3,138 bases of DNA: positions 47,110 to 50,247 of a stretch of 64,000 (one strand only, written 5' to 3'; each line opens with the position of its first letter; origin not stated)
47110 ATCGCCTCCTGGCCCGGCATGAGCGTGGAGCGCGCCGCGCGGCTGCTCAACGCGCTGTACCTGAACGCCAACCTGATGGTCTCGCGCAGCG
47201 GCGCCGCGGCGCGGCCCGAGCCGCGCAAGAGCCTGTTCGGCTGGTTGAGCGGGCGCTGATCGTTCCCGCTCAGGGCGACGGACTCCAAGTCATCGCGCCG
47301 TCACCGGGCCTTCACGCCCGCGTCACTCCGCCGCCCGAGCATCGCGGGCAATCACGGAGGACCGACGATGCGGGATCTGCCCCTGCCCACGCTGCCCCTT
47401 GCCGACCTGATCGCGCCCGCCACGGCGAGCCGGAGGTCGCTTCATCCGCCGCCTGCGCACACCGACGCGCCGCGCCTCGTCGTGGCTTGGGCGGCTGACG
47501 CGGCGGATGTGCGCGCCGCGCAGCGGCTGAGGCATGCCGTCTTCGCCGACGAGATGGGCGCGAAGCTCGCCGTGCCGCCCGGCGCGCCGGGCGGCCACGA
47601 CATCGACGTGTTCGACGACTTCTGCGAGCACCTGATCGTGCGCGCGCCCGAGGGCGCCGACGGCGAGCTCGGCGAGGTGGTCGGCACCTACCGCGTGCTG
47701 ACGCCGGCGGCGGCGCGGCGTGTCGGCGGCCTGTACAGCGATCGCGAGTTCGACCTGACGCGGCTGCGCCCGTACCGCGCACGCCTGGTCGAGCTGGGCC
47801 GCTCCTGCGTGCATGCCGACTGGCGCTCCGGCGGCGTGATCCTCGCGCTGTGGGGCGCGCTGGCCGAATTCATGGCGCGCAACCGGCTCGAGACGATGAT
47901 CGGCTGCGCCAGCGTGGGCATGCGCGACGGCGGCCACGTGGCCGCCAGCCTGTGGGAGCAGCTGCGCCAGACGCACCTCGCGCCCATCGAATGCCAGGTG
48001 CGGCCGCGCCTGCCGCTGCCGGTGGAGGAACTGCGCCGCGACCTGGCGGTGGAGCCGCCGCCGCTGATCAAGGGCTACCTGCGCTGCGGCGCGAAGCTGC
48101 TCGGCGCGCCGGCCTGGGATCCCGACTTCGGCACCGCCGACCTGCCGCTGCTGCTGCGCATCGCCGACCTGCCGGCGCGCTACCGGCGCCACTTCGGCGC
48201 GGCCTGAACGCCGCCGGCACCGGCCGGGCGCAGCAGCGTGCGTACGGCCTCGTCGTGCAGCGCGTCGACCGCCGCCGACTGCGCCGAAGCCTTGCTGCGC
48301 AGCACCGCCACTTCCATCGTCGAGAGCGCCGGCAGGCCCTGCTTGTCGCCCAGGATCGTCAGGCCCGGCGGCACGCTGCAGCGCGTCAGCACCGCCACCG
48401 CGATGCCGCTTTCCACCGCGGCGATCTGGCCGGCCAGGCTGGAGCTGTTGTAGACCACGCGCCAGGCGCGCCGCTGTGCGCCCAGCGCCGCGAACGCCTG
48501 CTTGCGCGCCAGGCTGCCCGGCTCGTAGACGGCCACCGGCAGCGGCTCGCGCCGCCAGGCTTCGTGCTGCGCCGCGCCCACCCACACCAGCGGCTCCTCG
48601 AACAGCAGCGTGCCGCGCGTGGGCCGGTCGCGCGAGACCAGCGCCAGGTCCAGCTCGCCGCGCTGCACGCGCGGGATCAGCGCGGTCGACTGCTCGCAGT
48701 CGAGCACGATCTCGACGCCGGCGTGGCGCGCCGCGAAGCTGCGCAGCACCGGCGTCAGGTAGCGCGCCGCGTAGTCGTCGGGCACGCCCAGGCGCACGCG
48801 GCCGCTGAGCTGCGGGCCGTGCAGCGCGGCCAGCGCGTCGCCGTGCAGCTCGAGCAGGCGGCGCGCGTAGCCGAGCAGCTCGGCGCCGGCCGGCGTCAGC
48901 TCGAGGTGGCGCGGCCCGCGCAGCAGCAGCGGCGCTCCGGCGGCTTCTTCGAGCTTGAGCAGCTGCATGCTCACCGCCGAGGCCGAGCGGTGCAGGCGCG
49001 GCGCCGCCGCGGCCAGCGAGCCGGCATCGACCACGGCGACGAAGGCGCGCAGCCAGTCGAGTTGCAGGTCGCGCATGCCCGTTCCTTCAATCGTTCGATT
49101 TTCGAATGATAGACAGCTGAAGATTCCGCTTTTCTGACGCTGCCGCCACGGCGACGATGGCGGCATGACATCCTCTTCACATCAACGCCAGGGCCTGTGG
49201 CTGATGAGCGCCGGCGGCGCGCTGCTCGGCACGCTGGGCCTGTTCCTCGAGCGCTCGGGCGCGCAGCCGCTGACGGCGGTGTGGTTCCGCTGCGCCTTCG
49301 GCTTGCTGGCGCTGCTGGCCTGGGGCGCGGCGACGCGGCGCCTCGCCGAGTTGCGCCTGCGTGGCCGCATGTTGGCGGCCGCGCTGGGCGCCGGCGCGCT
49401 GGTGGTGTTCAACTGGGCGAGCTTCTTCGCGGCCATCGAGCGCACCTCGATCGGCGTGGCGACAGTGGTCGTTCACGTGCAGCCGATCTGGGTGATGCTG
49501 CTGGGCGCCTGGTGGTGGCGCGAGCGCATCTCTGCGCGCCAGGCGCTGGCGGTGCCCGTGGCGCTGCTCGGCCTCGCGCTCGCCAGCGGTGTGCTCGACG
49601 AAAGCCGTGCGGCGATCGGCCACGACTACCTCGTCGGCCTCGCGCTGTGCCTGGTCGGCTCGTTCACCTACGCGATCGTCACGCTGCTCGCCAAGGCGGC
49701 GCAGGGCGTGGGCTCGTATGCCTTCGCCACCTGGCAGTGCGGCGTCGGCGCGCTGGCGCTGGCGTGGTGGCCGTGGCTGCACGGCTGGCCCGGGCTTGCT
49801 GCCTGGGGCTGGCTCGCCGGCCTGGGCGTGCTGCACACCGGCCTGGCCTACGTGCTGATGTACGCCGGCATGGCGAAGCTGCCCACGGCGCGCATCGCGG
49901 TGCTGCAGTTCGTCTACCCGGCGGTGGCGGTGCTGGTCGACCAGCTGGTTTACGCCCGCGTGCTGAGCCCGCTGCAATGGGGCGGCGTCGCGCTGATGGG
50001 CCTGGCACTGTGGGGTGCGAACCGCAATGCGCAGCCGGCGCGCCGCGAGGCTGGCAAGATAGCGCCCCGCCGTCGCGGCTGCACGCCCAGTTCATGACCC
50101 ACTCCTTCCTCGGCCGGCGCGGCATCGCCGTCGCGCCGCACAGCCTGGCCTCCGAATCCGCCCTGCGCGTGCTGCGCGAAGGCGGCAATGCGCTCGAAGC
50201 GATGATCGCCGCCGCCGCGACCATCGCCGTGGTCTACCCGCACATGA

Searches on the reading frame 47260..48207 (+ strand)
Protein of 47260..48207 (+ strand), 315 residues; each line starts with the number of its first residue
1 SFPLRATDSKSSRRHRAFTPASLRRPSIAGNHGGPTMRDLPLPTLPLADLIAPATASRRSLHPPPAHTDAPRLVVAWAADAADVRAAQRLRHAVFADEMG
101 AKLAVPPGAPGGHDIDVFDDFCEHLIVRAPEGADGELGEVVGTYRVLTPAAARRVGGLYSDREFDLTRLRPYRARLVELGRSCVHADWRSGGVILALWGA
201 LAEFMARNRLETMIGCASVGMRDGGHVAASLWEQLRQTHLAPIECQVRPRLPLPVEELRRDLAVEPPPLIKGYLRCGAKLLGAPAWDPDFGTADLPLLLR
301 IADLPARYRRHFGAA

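Call 51: search_protein_families(library=pfam, proteins=[window:47260-48207:+], max_evalue=0.001)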
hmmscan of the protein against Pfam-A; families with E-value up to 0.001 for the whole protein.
window:47260-48207:+ (315 aa): 2 families
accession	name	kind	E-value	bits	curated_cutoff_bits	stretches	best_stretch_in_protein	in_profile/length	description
PF13444.12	Acetyltransf_5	-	6.7e-30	104.2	22.4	1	90-198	1-101/102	Acetyltransferase (GNAT) domain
PF21926.2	FeeM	-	0.00048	20.4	27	1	87-206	2-110/158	N-acyl amino acid synthase FeeM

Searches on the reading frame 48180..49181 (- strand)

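Call 51: search_protein_families(library=pfam, proteins=[window:48180-49181:-], max_evalue=0.001)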
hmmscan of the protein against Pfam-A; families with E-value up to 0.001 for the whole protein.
window:48180-49181:- (333 aa): 2 families
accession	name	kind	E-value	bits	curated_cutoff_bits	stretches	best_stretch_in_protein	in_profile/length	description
PF03466.25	LysR_substrate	-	6.9e-29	101.2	28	1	124-313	3-205/209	LysR substrate binding domain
PF00126.33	HTH_1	-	1e-19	70.7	26.6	1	41-99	1-59/60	Bacterial regulatory helix-turn-helix protein, lysR family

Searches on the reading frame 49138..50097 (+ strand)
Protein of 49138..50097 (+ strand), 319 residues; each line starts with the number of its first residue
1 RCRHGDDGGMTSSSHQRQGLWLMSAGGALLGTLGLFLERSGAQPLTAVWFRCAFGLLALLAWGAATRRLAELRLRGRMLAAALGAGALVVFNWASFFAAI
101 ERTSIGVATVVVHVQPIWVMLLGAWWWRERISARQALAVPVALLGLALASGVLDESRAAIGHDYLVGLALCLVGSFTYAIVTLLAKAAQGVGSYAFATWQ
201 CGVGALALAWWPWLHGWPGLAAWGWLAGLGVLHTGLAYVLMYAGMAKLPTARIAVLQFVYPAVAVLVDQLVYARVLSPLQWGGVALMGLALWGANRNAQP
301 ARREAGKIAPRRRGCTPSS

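Call 51: search_protein_families(library=pfam, proteins=[window:49138-50097:+], max_evalue=0.001)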
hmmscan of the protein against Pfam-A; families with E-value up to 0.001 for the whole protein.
window:49138-50097:+ (319 aa): 1 family
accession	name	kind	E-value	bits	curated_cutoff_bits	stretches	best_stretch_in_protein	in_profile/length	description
PF00892.27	EamA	-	3.5e-32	111.9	28.2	2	166-293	2-132/135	EamA-like transporter family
